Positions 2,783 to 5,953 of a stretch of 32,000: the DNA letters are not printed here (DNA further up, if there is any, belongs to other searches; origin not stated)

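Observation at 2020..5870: Low-GC two-gene operon (239 aa + 957 aa) with no recognisable domains, next to vapBC: best candidate for an undescribed system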

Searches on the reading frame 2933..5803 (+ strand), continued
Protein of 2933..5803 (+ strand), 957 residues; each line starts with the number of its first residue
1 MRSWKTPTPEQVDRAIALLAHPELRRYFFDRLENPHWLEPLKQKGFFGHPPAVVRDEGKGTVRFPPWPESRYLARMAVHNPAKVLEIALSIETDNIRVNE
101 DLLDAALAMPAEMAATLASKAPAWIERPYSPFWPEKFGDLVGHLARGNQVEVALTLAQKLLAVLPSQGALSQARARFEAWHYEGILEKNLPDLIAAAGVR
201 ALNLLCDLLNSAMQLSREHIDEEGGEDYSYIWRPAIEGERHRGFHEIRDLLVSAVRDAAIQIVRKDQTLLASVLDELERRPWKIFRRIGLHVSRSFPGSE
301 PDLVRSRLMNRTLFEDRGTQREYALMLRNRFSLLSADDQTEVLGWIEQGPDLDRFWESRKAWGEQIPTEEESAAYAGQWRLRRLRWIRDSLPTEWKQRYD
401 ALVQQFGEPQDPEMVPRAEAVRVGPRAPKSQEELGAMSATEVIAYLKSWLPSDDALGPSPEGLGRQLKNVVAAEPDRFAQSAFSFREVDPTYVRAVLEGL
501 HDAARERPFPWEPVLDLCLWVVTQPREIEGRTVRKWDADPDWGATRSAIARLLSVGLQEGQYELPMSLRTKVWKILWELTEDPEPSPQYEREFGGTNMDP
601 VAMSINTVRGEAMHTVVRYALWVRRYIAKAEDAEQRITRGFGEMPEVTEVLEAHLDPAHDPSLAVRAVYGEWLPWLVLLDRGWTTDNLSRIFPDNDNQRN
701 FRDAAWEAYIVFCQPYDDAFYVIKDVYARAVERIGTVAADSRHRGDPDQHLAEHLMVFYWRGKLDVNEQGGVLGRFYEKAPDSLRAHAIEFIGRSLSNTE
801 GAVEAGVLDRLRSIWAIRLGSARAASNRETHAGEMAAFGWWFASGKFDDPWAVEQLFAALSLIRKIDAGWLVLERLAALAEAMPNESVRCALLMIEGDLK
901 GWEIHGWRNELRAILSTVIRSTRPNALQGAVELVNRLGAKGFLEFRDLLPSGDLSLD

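Call 85: get_annotated_region(hit=H4, flank=3000)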
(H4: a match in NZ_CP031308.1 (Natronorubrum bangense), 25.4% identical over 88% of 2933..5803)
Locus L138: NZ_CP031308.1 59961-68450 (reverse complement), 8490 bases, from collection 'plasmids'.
description: Natronorubrum bangense strain JCM 10635 plasmid unnamed3, complete sequence
organism: Natronorubrum bangense (NCBI taxid 61858)
taxonomy: Archaea; Euryarchaeota; Halobacteria; Halobacteriales; Natrialbaceae; Natronorubrum; Natronorubrum bangense
host: -; source: Cell culture,The Bange salt-alkaline lake in Tibet; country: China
typing (MOB-suite, as given by PLSDB): non-mobilizable
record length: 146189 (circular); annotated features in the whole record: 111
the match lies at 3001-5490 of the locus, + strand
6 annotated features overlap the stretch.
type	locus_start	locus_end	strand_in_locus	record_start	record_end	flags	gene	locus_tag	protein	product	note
CDS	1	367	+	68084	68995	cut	-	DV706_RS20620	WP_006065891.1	ParA family protein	-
CDS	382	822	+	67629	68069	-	-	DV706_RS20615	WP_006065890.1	hypothetical protein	-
CDS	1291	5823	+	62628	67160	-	-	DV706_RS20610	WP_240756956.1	ATP-binding protein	-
CDS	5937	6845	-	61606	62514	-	-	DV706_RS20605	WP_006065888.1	DUF4238 domain-containing protein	-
CDS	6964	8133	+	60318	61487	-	-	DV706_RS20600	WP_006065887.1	ISH3 family transposase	-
CDS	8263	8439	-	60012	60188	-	-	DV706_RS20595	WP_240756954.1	hypothetical protein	-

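Call 86: get_annotated_region(hit=H16, flank=3000)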
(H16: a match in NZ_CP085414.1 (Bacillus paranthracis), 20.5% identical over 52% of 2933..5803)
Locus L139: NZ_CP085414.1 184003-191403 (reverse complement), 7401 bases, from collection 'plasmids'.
description: Bacillus paranthracis strain KF11 plasmid unnamed, complete sequence
organism: Bacillus paranthracis (NCBI taxid 2026186)
taxonomy: Bacteria; Bacillota; Bacilli; Bacillales; Bacillaceae; Bacillus; Bacillus paranthracis
host: -; source: single cell,soil; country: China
typing (MOB-suite, as given by PLSDB): non-mobilizable; replicon rep_cluster_125; mating-pair formation MPF_T
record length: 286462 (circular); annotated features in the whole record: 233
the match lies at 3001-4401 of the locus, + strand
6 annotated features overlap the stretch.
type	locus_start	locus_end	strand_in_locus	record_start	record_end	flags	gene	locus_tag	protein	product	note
CDS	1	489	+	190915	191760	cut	-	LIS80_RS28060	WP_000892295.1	hypothetical protein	-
CDS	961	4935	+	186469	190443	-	-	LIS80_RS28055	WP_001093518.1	SIR2 family protein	-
CDS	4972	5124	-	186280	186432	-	-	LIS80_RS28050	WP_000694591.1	hypothetical protein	-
CDS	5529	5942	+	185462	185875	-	-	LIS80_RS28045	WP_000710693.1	DUF6018 family natural product bioysynthesis protein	-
CDS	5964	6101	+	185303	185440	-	-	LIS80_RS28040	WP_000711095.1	hypothetical protein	-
CDS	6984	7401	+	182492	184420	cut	ltrA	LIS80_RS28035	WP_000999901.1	group II intron reverse transcriptase/maturase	GO:0000373 - Group II intron splicing [Evidence IEA]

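Call 87: search_protein_families(library=pfam, proteins=[L137:2395-3060:+, L138:1291-3090:+, L139:961-3000:+], max_evalue=0.01)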
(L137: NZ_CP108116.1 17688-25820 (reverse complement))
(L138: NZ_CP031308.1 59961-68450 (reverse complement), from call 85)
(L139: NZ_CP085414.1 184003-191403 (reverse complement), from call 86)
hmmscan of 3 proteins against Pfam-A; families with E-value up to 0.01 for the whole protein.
L137:2395-3060:+ (222 aa): 0 families

L138:1291-3090:+ (600 aa): 1 family
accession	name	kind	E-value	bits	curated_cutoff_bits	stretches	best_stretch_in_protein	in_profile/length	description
PF03193.22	RsgA_GTPase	-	0.003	17.8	30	1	180-237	73-129/174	RsgA GTPase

L139:961-3000:+ (680 aa): 1 family
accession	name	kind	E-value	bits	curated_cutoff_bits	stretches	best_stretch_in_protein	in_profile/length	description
PF13289.12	SIR2_2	-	2.1e-13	51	24.5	1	127-288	2-134/141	SIR2-like domain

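Call 89: find_homologous_proteins(query=L137:2395-5664:+, max_evalue=1e-10)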
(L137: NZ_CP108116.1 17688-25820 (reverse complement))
Query L137:2395-5664:+ (1090 aa): 28 proteins with E <= 1e-10 among 8000 candidates.
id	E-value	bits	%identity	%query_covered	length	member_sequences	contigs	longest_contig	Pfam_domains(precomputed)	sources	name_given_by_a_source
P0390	0.0e+0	2250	92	100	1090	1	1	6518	-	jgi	-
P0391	0.0e+0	2246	93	100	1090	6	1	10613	-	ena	-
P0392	0.0e+0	2221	91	100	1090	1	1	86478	-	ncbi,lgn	ncbi:hypothetical protein ACWEOP_37735 [Streptomyces chartreusis]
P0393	0.0e+0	2215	92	100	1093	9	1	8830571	-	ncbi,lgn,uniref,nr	ncbi:hypothetical protein [Streptomyces microflavus]|uniref:hypothetical protein n=1 Tax=Streptomyce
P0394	0.0e+0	2210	91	100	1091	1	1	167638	-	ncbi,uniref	ncbi:hypothetical protein ACGFXB_43785 [Streptomyces canus]|uniref:hypothetical protein n=1 Tax=Stre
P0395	0.0e+0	2208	91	100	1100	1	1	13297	-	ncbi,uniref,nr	ncbi:hypothetical protein B7755_052200 [Streptomyces sp. NBS 14/10]|uniref:hypothetical protein n=1 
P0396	0.0e+0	2193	91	100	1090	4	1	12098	-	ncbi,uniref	ncbi:hypothetical protein [Streptomyces sp. NPDC048002]|uniref:hypothetical protein n=1 Tax=Streptom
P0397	0.0e+0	2189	90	100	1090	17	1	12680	-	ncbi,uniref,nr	ncbi:hypothetical protein [Streptomyces sp. WAC04114]|uniref:hypothetical protein n=1 Tax=Streptomyc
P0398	0.0e+0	2183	93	97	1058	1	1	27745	-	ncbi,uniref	ncbi:hypothetical protein [Streptomyces vastus]|uniref:Uncharacterized protein n=1 Tax=Streptomyces 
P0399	0.0e+0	2161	89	100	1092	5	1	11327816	-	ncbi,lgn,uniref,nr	ncbi:hypothetical protein [Streptomyces sp. NBC_01314]|uniref:hypothetical protein n=1 Tax=Streptomy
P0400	0.0e+0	2155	89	100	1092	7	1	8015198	-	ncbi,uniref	ncbi:hypothetical protein ACQZM9_34210 [Streptomyces sp. P11-1]|uniref:hypothetical protein n=1 Tax=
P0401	0.0e+0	2128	89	100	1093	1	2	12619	-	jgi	jgi:hypothetical protein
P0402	0.0e+0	2126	88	100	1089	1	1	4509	-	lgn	-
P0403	0.0e+0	2120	88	99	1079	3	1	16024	-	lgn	-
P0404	0.0e+0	2083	88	97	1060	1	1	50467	-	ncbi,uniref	ncbi:hypothetical protein ABZ341_35345 [Streptomyces sp. NPDC006173]|uniref:hypothetical protein n=1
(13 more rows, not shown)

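Call 90: list_cluster_members(proteins=[P0393, P0397, P0399, P0400, P0396, P0391, L137:2395-5664:+])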
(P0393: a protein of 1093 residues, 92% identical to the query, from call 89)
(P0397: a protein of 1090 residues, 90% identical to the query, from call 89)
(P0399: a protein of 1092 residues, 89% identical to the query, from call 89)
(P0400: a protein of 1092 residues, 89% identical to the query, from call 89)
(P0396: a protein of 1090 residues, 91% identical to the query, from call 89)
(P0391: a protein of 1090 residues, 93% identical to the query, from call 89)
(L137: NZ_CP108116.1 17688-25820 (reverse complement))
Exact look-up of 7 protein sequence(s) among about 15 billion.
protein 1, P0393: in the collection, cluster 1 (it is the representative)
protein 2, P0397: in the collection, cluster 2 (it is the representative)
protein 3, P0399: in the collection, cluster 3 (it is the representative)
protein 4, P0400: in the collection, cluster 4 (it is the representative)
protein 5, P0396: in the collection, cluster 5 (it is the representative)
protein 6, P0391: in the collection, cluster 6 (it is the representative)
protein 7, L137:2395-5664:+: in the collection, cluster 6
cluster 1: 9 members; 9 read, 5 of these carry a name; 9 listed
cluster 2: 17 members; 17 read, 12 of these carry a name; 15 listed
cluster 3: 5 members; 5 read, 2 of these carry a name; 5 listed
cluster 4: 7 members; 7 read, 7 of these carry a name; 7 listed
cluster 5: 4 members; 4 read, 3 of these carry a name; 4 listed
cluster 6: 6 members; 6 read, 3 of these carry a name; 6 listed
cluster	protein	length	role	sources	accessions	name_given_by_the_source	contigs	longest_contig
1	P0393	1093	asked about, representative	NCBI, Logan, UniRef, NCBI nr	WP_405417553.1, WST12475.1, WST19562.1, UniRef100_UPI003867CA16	hypothetical protein [Streptomyces microflavus] | hypothetical protein n=1 Tax=Streptomyces microflavus TaxID=1919 RepID=UPI003867CA16 | hypothetical protein OG721_00150 [Streptomyces microflavus]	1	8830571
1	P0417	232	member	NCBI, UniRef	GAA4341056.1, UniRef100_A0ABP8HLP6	hypothetical protein GCM10023086_77100 [Streptomyces venetus] | Uncharacterized protein n=2 Tax=Streptomyces venetus TaxID=1701086 RepID=A0ABP8HLP6_9ACTN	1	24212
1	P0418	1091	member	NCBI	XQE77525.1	hypothetical protein ACN24L_00125 [Streptomyces microflavus]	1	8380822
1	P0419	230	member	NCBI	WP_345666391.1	hypothetical protein [Streptomyces venetus]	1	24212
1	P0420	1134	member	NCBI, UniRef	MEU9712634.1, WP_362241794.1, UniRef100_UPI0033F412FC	hypothetical protein AB0E21_29105 [Streptomyces sp. NPDC047967] | hypothetical protein n=1 Tax=Streptomyces sp. NPDC047967 TaxID=3154924 RepID=UPI0033F412FC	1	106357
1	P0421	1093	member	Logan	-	-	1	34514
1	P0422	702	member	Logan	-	-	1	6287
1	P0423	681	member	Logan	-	-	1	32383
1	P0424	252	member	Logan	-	-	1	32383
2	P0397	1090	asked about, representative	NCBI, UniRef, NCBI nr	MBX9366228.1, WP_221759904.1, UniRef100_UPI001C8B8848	hypothetical protein [Streptomyces sp. WAC04114] | hypothetical protein n=1 Tax=Streptomyces sp. WAC04114 TaxID=2867961 RepID=UPI001C8B8848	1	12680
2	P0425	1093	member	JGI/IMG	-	hypothetical protein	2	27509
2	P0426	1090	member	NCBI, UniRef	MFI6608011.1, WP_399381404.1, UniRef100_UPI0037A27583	hypothetical protein [Streptomyces sp. NPDC050507] | hypothetical protein n=1 Tax=Streptomyces sp. NPDC050507 TaxID=3365619 RepID=UPI0037A27583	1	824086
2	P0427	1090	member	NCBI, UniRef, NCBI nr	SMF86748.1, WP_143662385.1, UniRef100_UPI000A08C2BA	hypothetical protein [Streptomyces sp. Amel2xC10] | hypothetical protein n=1 Tax=Streptomyces sp. Amel2xC10 TaxID=1305826 RepID=UPI000A08C2BA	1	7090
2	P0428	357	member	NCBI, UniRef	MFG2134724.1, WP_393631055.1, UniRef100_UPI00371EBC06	hypothetical protein ACGFNV_44215 [Streptomyces sp. NPDC048751] | hypothetical protein n=1 Tax=Streptomyces sp. NPDC048751 TaxID=3365591 RepID=UPI00371EBC06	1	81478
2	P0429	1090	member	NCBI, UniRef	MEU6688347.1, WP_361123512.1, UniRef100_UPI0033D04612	hypothetical protein [Streptomyces sp. NPDC046832] | hypothetical protein n=1 Tax=Streptomyces sp. NPDC046832 TaxID=3155020 RepID=UPI0033D04612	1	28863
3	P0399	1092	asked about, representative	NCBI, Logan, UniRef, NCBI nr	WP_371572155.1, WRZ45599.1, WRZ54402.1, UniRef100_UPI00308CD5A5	hypothetical protein [Streptomyces sp. NBC_01314] | hypothetical protein n=1 Tax=Streptomyces sp. NBC_01314 TaxID=2903821 RepID=UPI00308CD5A5 | hypothetical protein OG622_00100 [Streptomyces sp. NBC_01314]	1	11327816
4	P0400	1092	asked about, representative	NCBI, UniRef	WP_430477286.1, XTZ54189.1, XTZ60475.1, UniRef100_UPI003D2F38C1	hypothetical protein ACQZM9_34210 [Streptomyces sp. P11-1] | hypothetical protein n=1 Tax=Streptomyces sp. P11-1 TaxID=3423221 RepID=UPI003D2F38C1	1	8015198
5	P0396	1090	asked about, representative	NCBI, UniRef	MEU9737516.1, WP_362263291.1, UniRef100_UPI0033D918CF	hypothetical protein [Streptomyces sp. NPDC048002] | hypothetical protein n=1 Tax=Streptomyces sp. NPDC048002 TaxID=3154344 RepID=UPI0033D918CF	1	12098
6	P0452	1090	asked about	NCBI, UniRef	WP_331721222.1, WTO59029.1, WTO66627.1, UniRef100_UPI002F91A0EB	hypothetical protein [Streptomyces sp. NBC_00212] | hypothetical protein n=1 Tax=Streptomyces sp. NBC_00212 TaxID=2975684 RepID=UPI002F91A0EB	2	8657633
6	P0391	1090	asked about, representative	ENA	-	-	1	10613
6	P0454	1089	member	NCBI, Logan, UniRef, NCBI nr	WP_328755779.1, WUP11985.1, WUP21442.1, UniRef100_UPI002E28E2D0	hypothetical protein [Streptomyces sp. NBC_00271] | hypothetical protein n=1 Tax=Streptomyces sp. NBC_00271 TaxID=2975697 RepID=UPI002E28E2D0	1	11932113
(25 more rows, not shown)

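Call 104: search_protein_families(library=padloc, proteins=[L139:961-4932:+, L138:1291-5820:+, L137:2395-5664:+], max_evalue=0.00001)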
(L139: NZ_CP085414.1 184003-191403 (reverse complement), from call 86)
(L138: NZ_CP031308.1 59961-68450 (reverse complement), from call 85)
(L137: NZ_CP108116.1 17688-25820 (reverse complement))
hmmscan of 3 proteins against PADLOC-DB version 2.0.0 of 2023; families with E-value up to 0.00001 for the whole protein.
L139:961-4932:+ (1324 aa): 1 family
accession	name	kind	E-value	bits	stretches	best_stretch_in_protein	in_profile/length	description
PDLC04166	Dsr1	-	2.6e-143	477.3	2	10-597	4-572/1227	-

L138:1291-5820:+ (1510 aa): 2 families
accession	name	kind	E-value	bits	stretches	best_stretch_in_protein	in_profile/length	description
PDLC04166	Dsr1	-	8.8e-37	124.4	1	652-1498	417-1213/1227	-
PDLC04702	PDC-M54A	-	3e-10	36.2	1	178-325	279-432/1621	-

L137:2395-5664:+ (1090 aa): 1 family
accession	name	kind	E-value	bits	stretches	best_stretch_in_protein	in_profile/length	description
PDLC04166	Dsr1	-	1.7e-06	24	0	591-907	733-1054/1227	-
